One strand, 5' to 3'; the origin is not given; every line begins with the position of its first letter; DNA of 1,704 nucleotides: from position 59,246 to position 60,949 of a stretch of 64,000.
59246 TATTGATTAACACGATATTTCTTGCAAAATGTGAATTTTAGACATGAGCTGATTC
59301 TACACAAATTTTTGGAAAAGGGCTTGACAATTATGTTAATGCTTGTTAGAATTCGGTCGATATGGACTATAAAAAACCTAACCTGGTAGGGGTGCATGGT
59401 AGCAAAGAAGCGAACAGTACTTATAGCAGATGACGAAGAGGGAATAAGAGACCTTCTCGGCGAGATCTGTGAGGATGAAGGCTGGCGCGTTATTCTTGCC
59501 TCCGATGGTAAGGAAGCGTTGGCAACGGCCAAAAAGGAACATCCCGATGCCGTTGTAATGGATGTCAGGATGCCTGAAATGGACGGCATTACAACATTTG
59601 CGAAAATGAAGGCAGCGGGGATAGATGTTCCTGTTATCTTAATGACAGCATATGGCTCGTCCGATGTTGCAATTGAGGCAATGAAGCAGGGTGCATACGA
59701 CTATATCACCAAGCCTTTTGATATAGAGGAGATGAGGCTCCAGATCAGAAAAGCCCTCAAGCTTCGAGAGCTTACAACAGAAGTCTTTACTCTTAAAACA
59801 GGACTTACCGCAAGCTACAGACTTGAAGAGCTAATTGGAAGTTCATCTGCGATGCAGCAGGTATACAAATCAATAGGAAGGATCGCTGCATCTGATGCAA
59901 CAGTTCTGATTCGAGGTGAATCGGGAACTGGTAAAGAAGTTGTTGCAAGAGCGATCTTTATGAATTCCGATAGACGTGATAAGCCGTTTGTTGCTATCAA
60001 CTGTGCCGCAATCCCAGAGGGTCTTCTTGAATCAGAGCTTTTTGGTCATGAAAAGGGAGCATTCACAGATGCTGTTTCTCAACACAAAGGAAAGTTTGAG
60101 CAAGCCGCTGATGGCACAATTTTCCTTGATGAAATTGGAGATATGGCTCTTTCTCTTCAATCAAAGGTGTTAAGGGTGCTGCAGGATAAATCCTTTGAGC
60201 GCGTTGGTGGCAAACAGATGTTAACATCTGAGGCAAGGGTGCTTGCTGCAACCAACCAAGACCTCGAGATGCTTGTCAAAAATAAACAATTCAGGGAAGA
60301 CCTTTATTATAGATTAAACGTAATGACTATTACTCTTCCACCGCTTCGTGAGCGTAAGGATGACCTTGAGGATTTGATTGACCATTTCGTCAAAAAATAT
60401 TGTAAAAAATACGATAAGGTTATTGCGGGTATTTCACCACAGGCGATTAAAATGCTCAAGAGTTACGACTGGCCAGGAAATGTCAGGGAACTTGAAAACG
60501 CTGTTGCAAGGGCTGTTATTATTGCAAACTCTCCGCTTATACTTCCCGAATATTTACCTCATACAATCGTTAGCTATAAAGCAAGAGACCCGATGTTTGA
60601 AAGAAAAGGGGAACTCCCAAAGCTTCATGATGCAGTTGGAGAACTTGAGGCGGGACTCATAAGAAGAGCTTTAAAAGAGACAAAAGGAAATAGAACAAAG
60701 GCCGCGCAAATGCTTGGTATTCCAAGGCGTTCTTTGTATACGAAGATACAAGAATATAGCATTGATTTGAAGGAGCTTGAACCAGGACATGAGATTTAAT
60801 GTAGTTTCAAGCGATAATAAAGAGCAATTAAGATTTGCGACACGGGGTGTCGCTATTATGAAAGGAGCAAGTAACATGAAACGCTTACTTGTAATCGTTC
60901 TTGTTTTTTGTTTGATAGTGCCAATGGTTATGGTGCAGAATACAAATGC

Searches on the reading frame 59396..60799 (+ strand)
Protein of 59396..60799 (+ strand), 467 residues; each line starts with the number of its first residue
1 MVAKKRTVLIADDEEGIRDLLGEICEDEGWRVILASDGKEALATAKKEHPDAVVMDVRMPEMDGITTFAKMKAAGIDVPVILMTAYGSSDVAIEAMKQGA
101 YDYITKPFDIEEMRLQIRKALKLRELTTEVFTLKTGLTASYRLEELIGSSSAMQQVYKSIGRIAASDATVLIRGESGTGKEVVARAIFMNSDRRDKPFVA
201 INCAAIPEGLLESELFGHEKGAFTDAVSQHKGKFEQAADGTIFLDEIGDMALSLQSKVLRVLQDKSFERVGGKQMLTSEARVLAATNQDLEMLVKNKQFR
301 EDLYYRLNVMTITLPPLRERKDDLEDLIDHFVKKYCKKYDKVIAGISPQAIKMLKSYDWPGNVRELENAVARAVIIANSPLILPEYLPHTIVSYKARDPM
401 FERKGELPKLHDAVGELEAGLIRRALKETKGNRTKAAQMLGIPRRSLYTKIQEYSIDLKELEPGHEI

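Call 58: search_protein_families(library=pfam, proteins=[window:59396-60799:+], max_evalue=0.00001)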
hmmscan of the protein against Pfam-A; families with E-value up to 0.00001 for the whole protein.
window:59396-60799:+ (467 aa): 5 families
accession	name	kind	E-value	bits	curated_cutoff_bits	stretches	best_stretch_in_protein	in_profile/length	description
PF00158.32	Sigma54_activat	-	3.2e-72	242.1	20.2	1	146-312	1-167/168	Sigma-54 interaction domain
PF00072.30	Response_reg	-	3.3e-32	111.4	30.2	1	8-117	1-110/111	Response regulator receiver domain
PF25601.1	AAA_lid_14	-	5.6e-26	90.6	27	1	318-396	1-79/87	AAA+ ATPase lid domain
PF14532.12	Sigma54_activ_2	-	3.2e-20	73.2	25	1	147-317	1-138/138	Sigma-54 interaction domain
PF02954.25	HTH_8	-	8.1e-14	51.5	22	1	415-454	3-42/42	Bacterial regulatory protein, Fis family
